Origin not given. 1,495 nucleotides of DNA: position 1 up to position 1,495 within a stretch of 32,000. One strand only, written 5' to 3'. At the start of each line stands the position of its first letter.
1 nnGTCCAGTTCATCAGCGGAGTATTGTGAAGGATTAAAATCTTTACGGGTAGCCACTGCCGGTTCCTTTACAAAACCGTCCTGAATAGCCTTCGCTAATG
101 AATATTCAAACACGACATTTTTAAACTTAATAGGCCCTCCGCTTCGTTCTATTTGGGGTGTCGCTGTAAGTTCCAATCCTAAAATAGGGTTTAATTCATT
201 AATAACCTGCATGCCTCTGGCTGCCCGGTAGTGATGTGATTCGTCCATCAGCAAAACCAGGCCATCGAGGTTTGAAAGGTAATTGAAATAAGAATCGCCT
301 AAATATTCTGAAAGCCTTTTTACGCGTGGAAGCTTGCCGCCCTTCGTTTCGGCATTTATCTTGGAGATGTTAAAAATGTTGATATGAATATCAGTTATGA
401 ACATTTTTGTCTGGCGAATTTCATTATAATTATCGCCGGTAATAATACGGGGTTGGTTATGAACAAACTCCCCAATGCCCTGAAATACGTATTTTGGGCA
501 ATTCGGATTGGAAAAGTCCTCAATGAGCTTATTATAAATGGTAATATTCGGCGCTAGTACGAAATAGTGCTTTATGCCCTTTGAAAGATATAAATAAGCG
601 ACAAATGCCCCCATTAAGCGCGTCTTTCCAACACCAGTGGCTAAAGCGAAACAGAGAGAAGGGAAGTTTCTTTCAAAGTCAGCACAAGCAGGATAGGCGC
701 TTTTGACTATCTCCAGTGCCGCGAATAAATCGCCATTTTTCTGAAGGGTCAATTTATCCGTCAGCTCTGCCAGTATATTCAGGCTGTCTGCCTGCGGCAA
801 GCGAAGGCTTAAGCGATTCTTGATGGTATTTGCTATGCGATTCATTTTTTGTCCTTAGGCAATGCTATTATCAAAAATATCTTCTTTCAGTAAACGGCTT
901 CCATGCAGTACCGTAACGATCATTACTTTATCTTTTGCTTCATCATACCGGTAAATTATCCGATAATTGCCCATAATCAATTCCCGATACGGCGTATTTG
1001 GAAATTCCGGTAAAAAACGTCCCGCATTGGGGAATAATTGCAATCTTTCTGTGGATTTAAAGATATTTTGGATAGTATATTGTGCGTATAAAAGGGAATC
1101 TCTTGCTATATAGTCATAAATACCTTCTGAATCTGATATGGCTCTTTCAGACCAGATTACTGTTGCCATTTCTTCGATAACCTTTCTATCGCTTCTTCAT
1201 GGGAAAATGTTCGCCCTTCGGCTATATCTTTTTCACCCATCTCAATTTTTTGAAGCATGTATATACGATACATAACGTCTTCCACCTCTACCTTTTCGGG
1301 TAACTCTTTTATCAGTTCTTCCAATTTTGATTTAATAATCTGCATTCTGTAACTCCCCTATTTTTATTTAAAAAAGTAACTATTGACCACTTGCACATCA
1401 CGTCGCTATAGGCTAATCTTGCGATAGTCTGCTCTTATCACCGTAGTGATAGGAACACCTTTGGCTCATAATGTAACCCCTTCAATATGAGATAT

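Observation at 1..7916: Co-oriented SNF2 helicase, orphan nuclease-like ORF, Mod, toxin-antitoxin and Res: a type III-like R-M locus with extra modules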

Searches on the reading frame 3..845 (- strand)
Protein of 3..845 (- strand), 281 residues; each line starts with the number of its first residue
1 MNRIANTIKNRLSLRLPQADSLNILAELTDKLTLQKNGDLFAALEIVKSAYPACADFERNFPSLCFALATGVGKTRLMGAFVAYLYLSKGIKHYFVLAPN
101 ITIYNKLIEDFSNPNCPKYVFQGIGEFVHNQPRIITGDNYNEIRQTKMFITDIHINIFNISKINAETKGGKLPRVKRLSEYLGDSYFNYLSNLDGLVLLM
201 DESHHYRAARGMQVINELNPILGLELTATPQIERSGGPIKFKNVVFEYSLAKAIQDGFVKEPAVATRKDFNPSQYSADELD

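Call 8: search_protein_families(library=pfam, proteins=[window:3-845:-], max_evalue=0.01)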
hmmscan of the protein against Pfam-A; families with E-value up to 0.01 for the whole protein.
window:3-845:- (281 aa): 2 families
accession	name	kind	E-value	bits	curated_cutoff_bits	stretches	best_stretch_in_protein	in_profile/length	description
PF04851.21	ResIII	-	3.4e-21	76.3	22.5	1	52-231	20-163/164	Type III restriction enzyme, res subunit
PF18766.7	SWI2_SNF2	-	0.00074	19.7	26.7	1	153-261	93-187/221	SWI2/SNF2 ATPase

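Call 9: search_protein_families(library=padloc, proteins=[window:3-845:-], max_evalue=0.01)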
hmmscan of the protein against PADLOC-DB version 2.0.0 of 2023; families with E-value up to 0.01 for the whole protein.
window:3-845:- (281 aa): 5 families
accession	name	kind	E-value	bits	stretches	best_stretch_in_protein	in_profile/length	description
PDLC03648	REase_III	-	5.3e-60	201.5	1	82-280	2-217/871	Type III restriction enzyme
PDLC03651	REase_III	-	2.3e-07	27.2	1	55-210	64-203/873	Type III restriction enzyme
PDLC02704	PbeA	-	0.00019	18.1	1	194-258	383-451/682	PbeA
PDLC02707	PbeA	-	0.00021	18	1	51-258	258-446/672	PbeA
PDLC02706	PbeA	-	0.0046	13.6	0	65-258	289-467/722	PbeA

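Call 10: search_protein_families(library=ncbifam, proteins=[window:3-845:-], max_evalue=0.01)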
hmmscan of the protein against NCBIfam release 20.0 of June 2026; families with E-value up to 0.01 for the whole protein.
window:3-845:- (281 aa): 3 families
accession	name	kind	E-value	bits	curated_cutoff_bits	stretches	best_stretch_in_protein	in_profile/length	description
NF046055.1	restr_BPTD_3080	equivalog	3.9e-10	38.3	800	1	47-208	138-305/970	BPTD_3080 family restriction endonuclease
NF046051.1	restrict_EcoAI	equivalog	0.00022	19.7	550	1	199-259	279-343/768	EcoAI/FtnUII family type I restriction enzme subunit R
TIGR04095.1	dnd_restrict_1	equivalog_domain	0.0043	16.1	600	0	181-259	119-202/451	DNA phosphorothioation system restriction enzyme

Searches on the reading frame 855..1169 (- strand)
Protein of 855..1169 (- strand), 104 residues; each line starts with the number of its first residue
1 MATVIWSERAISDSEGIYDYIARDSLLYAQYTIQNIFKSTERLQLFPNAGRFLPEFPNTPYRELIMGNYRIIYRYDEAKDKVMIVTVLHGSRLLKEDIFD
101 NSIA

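Call 8: search_protein_families(library=pfam, proteins=[window:855-1169:-], max_evalue=0.01)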
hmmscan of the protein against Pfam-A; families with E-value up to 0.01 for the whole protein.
window:855-1169:- (104 aa): 1 family
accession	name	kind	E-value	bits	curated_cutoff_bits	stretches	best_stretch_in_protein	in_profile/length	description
PF05016.21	ParE_toxin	-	2.4e-17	63.7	23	1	4-93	1-88/89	ParE toxin of type II toxin-antitoxin system, parDE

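Call 9: search_protein_families(library=padloc, proteins=[window:855-1169:-], max_evalue=0.01)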
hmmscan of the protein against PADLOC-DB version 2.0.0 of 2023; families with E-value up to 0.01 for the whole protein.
window:855-1169:- (104 aa): 0 families

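Call 10: search_protein_families(library=ncbifam, proteins=[window:855-1169:-], max_evalue=0.01)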
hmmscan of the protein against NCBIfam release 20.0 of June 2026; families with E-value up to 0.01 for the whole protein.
window:855-1169:- (104 aa): 1 family
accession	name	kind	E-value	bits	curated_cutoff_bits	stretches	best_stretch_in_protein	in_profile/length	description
TIGR02385.1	RelE_StbE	subfamily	0.00013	22.4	27.9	1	4-92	2-86/88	type II toxin-antitoxin system mRNA interferase toxin, RelE/StbE family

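Call 82: search_protein_families(library=phrogs, proteins=[window:855-1169:-], max_evalue=0.001)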
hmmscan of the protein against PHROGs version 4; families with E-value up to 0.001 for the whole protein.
window:855-1169:- (104 aa): 2 families
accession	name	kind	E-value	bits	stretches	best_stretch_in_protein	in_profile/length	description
phrog_2455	-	unknown function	6.5e-21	75.5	1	1-95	2-96/99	-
phrog_5232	-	moron, auxiliary metabolic gene and host takeover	1.4e-07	32.4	1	33-97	36-96/97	toxin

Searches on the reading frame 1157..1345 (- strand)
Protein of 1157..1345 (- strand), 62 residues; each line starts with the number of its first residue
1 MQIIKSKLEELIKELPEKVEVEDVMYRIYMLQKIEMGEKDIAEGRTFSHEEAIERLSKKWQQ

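Call 8: search_protein_families(library=pfam, proteins=[window:1157-1345:-], max_evalue=0.01)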
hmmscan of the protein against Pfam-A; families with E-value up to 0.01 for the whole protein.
window:1157-1345:- (62 aa): 0 families

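Call 9: search_protein_families(library=padloc, proteins=[window:1157-1345:-], max_evalue=0.01)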
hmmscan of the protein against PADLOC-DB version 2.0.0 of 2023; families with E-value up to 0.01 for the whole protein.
window:1157-1345:- (62 aa): 1 family
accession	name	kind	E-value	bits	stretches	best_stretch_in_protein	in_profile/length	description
PDLC00007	DruC1|DruC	-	0.0015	15.2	1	4-42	227-265/659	Unknown function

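Call 10: search_protein_families(library=ncbifam, proteins=[window:1157-1345:-], max_evalue=0.01)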
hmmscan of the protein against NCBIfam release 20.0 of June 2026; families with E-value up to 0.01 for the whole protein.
window:1157-1345:- (62 aa): 0 families

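Call 82: search_protein_families(library=phrogs, proteins=[window:1157-1345:-], max_evalue=0.001)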
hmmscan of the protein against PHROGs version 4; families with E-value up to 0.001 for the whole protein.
window:1157-1345:- (62 aa): 1 family
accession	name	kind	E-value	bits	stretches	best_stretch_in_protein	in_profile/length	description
phrog_2268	-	moron, auxiliary metabolic gene and host takeover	0.00023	22.2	1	22-59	45-82/84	antitoxin from a toxin-antitoxin system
